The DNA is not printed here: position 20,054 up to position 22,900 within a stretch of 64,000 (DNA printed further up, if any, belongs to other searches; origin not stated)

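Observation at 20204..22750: Molybdoenzyme catalytic subunit carries the ArrA (respiratory arsenate reductase) active-site pattern rather than a generic polysulfide-reductase one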

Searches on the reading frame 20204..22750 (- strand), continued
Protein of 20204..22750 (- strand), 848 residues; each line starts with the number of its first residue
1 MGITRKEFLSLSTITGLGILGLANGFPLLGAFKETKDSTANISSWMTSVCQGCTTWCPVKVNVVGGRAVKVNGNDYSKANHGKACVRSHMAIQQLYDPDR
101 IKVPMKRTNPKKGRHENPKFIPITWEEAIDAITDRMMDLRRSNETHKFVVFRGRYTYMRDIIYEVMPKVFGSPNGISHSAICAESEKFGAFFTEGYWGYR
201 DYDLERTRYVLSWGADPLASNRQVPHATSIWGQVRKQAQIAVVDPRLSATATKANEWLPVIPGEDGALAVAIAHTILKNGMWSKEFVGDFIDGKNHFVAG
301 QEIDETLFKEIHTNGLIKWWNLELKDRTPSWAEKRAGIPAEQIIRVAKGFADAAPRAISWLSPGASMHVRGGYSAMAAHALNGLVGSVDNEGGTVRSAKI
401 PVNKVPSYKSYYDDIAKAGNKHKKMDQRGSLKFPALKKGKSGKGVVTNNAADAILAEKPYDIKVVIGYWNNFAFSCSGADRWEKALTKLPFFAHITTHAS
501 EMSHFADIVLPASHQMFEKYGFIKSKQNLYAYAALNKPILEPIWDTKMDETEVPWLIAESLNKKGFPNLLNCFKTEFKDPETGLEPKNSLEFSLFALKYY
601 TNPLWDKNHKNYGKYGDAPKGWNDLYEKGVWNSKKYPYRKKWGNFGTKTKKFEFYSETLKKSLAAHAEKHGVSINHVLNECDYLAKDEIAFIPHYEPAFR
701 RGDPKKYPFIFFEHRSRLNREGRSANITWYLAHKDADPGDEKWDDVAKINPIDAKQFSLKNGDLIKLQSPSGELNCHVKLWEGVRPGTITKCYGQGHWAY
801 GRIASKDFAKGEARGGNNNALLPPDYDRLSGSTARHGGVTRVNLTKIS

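Call 12: find_homologous_proteins(query=window:20204-22750:-, max_evalue=1e-10)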
Query window:20204-22750:- (848 aa): 2802 proteins with E <= 1e-10 among 8000 candidates; the best 120 are listed.
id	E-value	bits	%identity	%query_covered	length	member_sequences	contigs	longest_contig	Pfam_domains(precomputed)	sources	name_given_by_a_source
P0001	0.0e+0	2006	100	100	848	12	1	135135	PF00384.28,PF01568.28,PF04879.22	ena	-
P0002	0.0e+0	1671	81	100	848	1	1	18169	PF00384.28,PF01568.28,PF04879.22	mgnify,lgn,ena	mgnify:CR=1 FL=1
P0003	0.0e+0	1669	80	100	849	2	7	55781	PF00384.28,PF01568.28,PF04879.22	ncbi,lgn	-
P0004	0.0e+0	1617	78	100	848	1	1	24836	PF00384.28,PF01568.28,PF04879.22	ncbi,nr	ncbi:MAG: molybdopterin-dependent oxidoreductase [Candidatus Marinimicrobia bacterium]|nr:molybdopte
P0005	0.0e+0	1603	77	100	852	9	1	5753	PF00384.28,PF01568.28,PF04879.22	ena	-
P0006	0.0e+0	1601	78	100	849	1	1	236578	PF00384.28,PF01568.28,PF04879.22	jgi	jgi:anaerobic selenocysteine-containing dehydrogenase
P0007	0.0e+0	1579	78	97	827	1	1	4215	PF00384.28,PF01568.28,PF04879.22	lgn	-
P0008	0.0e+0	1557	74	100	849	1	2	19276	PF00384.28,PF01568.28,PF04879.22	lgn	-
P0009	0.0e+0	1534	73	100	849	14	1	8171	PF00384.28,PF01568.28,PF04879.22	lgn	-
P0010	0.0e+0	1530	73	100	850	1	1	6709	PF00384.28,PF01568.28,PF04879.22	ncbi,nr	ncbi:MAG: molybdopterin-dependent oxidoreductase [SAR324 cluster bacterium]|nr:molybdopterin-depende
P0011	0.0e+0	1506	72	100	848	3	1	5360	PF00384.28,PF01568.28,PF04879.22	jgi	-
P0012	0.0e+0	1465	70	100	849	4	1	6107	PF00384.28,PF01568.28,PF04879.22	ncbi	-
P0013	0.0e+0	1458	71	100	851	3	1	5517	PF00384.28,PF01568.28,PF04879.22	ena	-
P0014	0.0e+0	1449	69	100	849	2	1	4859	PF00384.28,PF01568.28,PF04879.22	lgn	-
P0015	0.0e+0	1439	70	100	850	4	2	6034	PF00384.28,PF01568.28,PF04879.22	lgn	-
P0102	0.0e+0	1337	67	100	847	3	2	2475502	PF00384.28,PF01568.28,PF04879.22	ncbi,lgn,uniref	ncbi:molybdopterin-dependent oxidoreductase [Tepidibacillus infernus]|uniref:molybdopterin-dependent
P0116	0.0e+0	1328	66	100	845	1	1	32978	PF00384.28,PF01568.28,PF04879.22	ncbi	ncbi:molybdopterin-dependent oxidoreductase [Anoxybacillus sp. TBDG-1]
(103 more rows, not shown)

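Call 16: search_dna_similar(query=window:20204-22750:-, collection=plasmids, mode=protein, max_rows=60, rows=spread, max_evalue=1e-20)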
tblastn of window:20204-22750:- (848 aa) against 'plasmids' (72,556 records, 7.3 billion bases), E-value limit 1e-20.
Records with a match: 110; places in all: 115; records where one place covers at least 80% of the query: 18.
Best place of each record, by identity: <60% 110.
By first word of the organism name: Escherichia 46; Agrobacterium 8; Salmonella 5; Klebsiella 4; Natrinema 3; Caballeronia 3; Paraburkholderia 3; Deinococcus 3; Proteus 2; Ralstonia 2; and 28 more.
By predicted mobility (MOB-suite, as given by PLSDB): non-mobilizable 54; mobilizable 39; conjugative 17.
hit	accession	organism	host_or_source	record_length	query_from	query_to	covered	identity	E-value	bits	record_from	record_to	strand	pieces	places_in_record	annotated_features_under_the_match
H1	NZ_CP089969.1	Cereibacter azotoformans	Owen's River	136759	2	802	94%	31.0%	2e-99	347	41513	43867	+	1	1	molybdopterin-dependent oxidoreductase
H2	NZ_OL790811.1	Proteus mirabilis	-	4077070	43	839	94%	24.6%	2e-48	194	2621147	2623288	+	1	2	none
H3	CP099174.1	Escherichia coli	culture,Pooled soil sample collected ...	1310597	48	787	87%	25.2%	2e-30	138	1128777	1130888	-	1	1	dmsA: dimethylsulfoxide reductase subunit A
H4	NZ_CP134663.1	Escherichia coli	Larus michahellis,bacteria,cloaca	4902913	48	787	87%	25.0%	4e-30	137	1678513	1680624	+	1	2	none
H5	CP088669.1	Escherichia coli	Homo sapiens,blood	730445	48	787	87%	24.9%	5e-30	136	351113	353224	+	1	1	dmsA: dimethylsulfoxide reductase subunit A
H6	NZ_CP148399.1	Escherichia coli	Homo sapiens,single cell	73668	48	787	87%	24.9%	6e-30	136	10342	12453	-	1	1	dmsA: dimethylsulfoxide reductase subunit A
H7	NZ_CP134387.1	Escherichia coli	Homo sapiens,feces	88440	48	787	87%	24.9%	6e-30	136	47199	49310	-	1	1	dmsA: dimethylsulfoxide reductase subunit A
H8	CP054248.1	Escherichia coli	Homo sapiens,bone infection of foot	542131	48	787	87%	24.9%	6e-30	136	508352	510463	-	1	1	dmsA: dimethylsulfoxide reductase subunit A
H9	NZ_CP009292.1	Novosphingobium pentaromativorans US6-1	mud sediment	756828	48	827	92%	21.6%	5e-26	123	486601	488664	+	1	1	molybdopterin-dependent oxidoreductase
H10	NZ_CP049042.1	Pseudohalocynthiibacter aestuariivivens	pure culutre,Seawater recirculating ...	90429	50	775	86%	22.6%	1e-27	128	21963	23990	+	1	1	molybdopterin-dependent oxidoreductase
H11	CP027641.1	Escherichia coli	Homo sapiens,stool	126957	51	662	72%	24.3%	4e-30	136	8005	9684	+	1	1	none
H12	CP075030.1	Salmonella enterica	-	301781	1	547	65%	26.7%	1e-35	178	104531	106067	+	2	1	none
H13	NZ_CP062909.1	Escherichia coli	Sus scrofa domesticus,feces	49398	26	547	62%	26.8%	9e-43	176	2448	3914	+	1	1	phsA: thiosulfate reductase PhsA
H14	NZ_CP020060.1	Escherichia coli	-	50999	26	547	62%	26.8%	9e-43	176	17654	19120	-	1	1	phsA: thiosulfate reductase PhsA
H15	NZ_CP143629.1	Escherichia coli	swine,Fece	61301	26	547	62%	26.8%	9e-43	176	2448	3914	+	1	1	phsA: thiosulfate reductase PhsA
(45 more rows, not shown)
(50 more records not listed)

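Call 18: get_annotated_region(hit=H1, flank=8000)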
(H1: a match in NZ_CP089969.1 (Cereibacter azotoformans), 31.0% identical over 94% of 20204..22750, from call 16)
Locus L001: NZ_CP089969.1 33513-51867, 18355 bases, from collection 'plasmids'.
description: Cereibacter azotoformans strain ORIO plasmid pORIO3, complete sequence
organism: Cereibacter azotoformans (NCBI taxid 43057)
taxonomy: Bacteria; Pseudomonadota; Alphaproteobacteria; Rhodobacterales; Paracoccaceae; Cereibacter; Cereibacter azotoformans
host: -; source: Owen's River; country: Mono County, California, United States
typing (MOB-suite, as given by PLSDB): conjugative; relaxase MOBF; mating-pair formation MPF_F
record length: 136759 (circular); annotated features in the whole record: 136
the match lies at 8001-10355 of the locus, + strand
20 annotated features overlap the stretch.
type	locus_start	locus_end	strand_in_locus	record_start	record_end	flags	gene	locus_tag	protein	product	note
CDS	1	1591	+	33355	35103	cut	arsA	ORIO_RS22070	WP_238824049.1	arsenical pump-driving ATPase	GO:0071722 - detoxification of arsenic-containing substance [Evidence IEA]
CDS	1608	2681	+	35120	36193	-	arsB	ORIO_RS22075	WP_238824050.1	ACR3 family arsenite efflux transporter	GO:0046685 - response to arsenic-containing substance [Evidence IEA]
CDS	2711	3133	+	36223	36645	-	arsC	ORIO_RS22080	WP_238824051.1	arsenate reductase (glutaredoxin)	GO:0046685 - response to arsenic-containing substance [Evidence IEA]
CDS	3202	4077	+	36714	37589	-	-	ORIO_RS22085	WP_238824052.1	PhnD/SsuA/transferrin family substrate-binding protein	-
CDS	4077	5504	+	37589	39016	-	-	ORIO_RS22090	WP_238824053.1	HAMP domain-containing sensor histidine kinase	GO:0007165 - signal transduction [Evidence IEA]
CDS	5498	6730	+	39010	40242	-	-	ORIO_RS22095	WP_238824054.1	response regulator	GO:0000160 - phosphorelay signal transduction system [Evidence IEA]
CDS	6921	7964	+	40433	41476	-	-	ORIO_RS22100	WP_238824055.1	4Fe-4S dicluster domain-containing protein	-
CDS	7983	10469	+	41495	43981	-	-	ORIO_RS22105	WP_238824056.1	molybdopterin-dependent oxidoreductase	-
CDS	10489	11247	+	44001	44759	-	-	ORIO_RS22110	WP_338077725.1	4Fe-4S dicluster domain-containing protein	-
CDS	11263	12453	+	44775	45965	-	nrfD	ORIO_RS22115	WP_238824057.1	NrfD/PsrC family molybdoenzyme membrane anchor subunit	-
CDS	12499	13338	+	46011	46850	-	-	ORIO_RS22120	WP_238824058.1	molecular chaperone TorD family protein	-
CDS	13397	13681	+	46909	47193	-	-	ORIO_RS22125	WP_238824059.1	metalloregulator ArsR/SmtB family transcription factor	GO:0006355 - regulation of DNA-templated transcription [Evidence IEA]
CDS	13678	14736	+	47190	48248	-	-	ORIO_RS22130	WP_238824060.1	permease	-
CDS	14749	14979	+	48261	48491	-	-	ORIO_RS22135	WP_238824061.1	thioredoxin family protein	-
CDS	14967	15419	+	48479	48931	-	-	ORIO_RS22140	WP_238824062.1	rhodanese-like domain-containing protein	-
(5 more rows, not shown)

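Call 19: find_related_loci(query=window:20204-22750:-, collection=genome_contigs, flank=10000)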
Query window:20204-22750:- (848 aa) in genome_contigs; peptide patterns used: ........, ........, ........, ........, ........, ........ (x = any residue, [..] = any of these).
315 stretches matched a pattern; 270 encode a relative of the query (tblastn E <= 1e-3); the best 80 are kept; 80 distinct loci.
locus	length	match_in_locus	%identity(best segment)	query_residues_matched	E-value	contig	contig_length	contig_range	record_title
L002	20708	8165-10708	80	1-847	0e+0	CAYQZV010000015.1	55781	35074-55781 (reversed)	MAG TPA_asm: uncultured bacterium isolate SRP167671_co2_176 genome assembly, contig: NODE_731_length_55781_cov_25.993271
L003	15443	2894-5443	70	1-848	0e+0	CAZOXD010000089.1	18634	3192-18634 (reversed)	MAG TPA_asm: uncultured Pseudomonadota bacterium isolate binchicken_co136_95 genome assembly, contig: NODE_1323_length_1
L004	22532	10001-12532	68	3-846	0e+0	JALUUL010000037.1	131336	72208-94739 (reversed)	MAG: Planctomycetota bacterium isolate 128-326_metabat1_scaf2bin.009 128-326_scaffold_26_c1, whole genome shotgun sequen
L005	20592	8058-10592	66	2-846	0e+0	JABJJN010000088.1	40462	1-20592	MAG: Gemmatimonadetes bacterium isolate SI074_bin69 k141_2069118, whole genome shotgun sequence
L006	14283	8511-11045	67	3-846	0e+0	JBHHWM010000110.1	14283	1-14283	MAG: Rhodothermales bacterium isolate S.2_sp2_bin.19 NODE_580_length_14283_cov_13.217810, whole genome shotgun sequence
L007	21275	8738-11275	66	1-846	0e+0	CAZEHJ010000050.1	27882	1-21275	MAG TPA_asm: uncultured Rhodothermales bacterium isolate binchicken_co46_725 genome assembly, contig: NODE_3002_length_2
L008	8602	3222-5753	66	3-846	0e+0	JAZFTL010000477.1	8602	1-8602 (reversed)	MAG: Thermoanaerobaculia bacterium isolate BS2bin.32 BS2bin.32_477, whole genome shotgun sequence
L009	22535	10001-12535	67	1-847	0e+0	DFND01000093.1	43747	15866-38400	MAG TPA_asm: Firmicutes bacterium UBA3576 UBA3576_contig_406, whole genome shotgun sequence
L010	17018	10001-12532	66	4-846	0e+0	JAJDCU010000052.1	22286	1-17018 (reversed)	MAG: Phycisphaeraceae bacterium isolate OFTM326 OFTM326_51, whole genome shotgun sequence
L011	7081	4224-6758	65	2-846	0e+0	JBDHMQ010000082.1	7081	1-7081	MAG: Gemmatimonadota bacterium isolate Meg22_46_Bin_203 Meg22_46_Bin_203_scaffold_29632, whole genome shotgun sequence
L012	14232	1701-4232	64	3-847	0e+0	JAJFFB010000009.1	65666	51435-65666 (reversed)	MAG: Planctomycetota bacterium isolate OFTM274 OFTM274_8, whole genome shotgun sequence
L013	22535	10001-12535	66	1-847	0e+0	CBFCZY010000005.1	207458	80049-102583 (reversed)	MAG TPA_asm: uncultured bacterium isolate SRR26215677_concoct_114 genome assembly, contig: ERZ25073487.21, whole genome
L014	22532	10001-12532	65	4-846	0e+0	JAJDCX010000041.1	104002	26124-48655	MAG: Phycisphaeraceae bacterium isolate OFTM41 OFTM41_40, whole genome shotgun sequence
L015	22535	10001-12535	65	2-844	0e+0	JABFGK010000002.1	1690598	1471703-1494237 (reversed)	MAG: Planctomycetota bacterium isolate PNC21 c_000000000018, whole genome shotgun sequence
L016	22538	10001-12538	65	3-847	0e+0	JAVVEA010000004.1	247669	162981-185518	MAG: bacterium isolate TamC13-09 NODE_4_length_247669_cov_15.172493, whole genome shotgun sequence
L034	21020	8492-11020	62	1-847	0e+0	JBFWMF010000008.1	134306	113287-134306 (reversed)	MAG: Desulfitobacterium sp. isolate CA_2019_NHSR_83 NODE_360_length_134306_cov_11.811901_NHSR, whole genome shotgun sequ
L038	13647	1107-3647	60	1-847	0e+0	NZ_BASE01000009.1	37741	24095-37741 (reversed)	Mesobacillus selenatarsenatis SF-1, whole genome shotgun sequence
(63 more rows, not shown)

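Call 20: find_encoding_contigs(protein=P0001, flank=10000, max_places=3)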
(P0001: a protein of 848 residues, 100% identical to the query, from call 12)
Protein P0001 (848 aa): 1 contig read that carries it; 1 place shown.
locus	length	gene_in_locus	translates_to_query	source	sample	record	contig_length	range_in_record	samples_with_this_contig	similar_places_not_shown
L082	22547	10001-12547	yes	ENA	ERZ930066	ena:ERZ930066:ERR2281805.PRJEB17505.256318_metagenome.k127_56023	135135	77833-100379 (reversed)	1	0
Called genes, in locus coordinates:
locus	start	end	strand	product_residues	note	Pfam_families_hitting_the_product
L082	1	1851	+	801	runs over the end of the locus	PF00133:tRNA-synt_1, PF09334:tRNA-synt_1g, PF13603:tRNA-synt_1_2, PF00133:tRNA-synt_1, PF09334:tRNA-synt_1g (weak), PF08264:Anticodon_1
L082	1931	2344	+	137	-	PF03929:PepSY_TM (faint), PF16357:PepSY_TM_like_2 (faint)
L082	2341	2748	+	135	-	PF16267:DUF4920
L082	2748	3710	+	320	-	PF04187:Cofac_haem_bdg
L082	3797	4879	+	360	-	PF03537:Glyco_hydro_114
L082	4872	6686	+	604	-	-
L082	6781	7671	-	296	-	PF00126:HTH_1, PF03466:LysR_substrate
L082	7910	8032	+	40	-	-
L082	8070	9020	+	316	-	-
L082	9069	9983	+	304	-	PF03916:NrfD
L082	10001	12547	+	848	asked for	PF04879:Molybdop_Fe4S4, PF00384:Molybdopterin, PF01568:Molydop_binding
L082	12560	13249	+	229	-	PF13247:Fer4_11, PF13187:Fer4_9 (weak), PF00037:Fer4 (weak), PF12797:Fer4_2 (weak), PF12837:Fer4_6 (weak), PF13237:Fer4_10 (weak), PF12838:Fer4_7 (weak), PF13187:Fer4_9 (weak), +4 more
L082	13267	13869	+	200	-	PF02613:Nitrate_red_del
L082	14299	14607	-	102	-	PF03091:CutA1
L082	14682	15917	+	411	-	PF00375:SDF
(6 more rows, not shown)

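Call 21: get_annotated_region(hit=H13, flank=3000)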
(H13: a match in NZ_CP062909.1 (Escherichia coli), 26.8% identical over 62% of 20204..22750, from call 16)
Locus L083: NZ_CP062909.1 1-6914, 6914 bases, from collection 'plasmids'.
description: Escherichia coli strain Res13-Lact-EB12-05 plasmid unnamednovel_1, complete sequence
organism: Escherichia coli (NCBI taxid 562)
taxonomy: Bacteria; Pseudomonadota; Gammaproteobacteria; Enterobacterales; Enterobacteriaceae; Escherichia; Escherichia coli
host: -; source: Sus scrofa domesticus,feces; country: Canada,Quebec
typing (MOB-suite, as given by PLSDB): mobilizable; replicon IncFIB
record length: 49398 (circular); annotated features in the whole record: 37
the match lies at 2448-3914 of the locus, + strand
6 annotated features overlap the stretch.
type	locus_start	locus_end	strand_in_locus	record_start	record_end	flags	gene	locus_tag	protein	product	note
CDS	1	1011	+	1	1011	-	-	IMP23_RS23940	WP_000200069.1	RepB family plasmid replication initiator protein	GO:0006270 - DNA replication initiation [Evidence IEA]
CDS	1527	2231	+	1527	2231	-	-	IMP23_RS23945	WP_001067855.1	IS6-like element IS26 family transposase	-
CDS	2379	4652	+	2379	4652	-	phsA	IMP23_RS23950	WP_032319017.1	thiosulfate reductase PhsA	-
CDS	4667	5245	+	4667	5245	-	phsB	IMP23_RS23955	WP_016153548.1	thiosulfate reductase electron transport protein PhsB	-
CDS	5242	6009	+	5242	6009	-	-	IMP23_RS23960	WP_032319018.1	thiosulfate reductase cytochrome B subunit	-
CDS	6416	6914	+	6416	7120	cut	-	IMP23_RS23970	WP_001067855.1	IS6-like element IS26 family transposase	-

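Call 58: search_protein_families(library=ncbifam, proteins=[P0102, L038:1107-3647:+, L001:7983-10469:+, L034:8492-11020:+, P0116], max_evalue=1e-60)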
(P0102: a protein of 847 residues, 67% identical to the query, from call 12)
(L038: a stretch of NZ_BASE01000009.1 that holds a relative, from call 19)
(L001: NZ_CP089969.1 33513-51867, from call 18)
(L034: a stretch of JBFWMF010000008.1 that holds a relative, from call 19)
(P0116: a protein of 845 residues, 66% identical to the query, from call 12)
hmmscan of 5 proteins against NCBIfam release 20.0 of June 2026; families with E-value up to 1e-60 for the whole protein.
P0102 (847 aa): 2 families
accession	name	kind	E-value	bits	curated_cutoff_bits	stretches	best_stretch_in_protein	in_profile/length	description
NF041714.1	arsenate_red_ArrA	equivalog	0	1146.7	1600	1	1-847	1-848/848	arsenate respiratory reductase molybdopterin-containing subunit ArrA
NF012032.0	PRK15488.1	equivalog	1.3e-85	288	694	0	1-303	1-291/759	thiosulfate reductase PhsA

L038:1107-3647:+ (847 aa): 3 families
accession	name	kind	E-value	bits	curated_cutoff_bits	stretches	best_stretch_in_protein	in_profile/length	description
NF041714.1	arsenate_red_ArrA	equivalog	0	1120.5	1600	1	3-847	3-848/848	arsenate respiratory reductase molybdopterin-containing subunit ArrA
NF012032.0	PRK15488.1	equivalog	3.1e-80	270.2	694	0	2-299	2-287/759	thiosulfate reductase PhsA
TIGR02166.1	dmsA_ynfE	subfamily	1.5e-63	215.1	777.7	0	3-399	1-400/794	DMSO/selenate family reductase complex A subunit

L001:7983-10469:+ (828 aa): 2 families
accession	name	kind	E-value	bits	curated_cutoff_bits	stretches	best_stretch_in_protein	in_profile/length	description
NF041714.1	arsenate_red_ArrA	equivalog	6e-131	438.2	1600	1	8-557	3-554/848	arsenate respiratory reductase molybdopterin-containing subunit ArrA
NF012032.0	PRK15488.1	equivalog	1.1e-79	268.3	694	0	8-313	3-289/759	thiosulfate reductase PhsA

L034:8492-11020:+ (843 aa): 2 families
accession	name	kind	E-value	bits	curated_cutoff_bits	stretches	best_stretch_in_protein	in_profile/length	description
NF041714.1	arsenate_red_ArrA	equivalog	0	1147.8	1600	1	2-843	2-848/848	arsenate respiratory reductase molybdopterin-containing subunit ArrA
NF012032.0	PRK15488.1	equivalog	7.4e-85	285.4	694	0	1-292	1-282/759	thiosulfate reductase PhsA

P0116 (845 aa): 3 families
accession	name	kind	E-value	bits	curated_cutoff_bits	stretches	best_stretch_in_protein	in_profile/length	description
NF041714.1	arsenate_red_ArrA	equivalog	0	1148.6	1600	1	2-845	2-848/848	arsenate respiratory reductase molybdopterin-containing subunit ArrA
NF012032.0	PRK15488.1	equivalog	2e-91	307.2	694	0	1-302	1-291/759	thiosulfate reductase PhsA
TIGR02166.1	dmsA_ynfE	subfamily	1.9e-62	211.5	777.7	0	3-395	1-397/794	DMSO/selenate family reductase complex A subunit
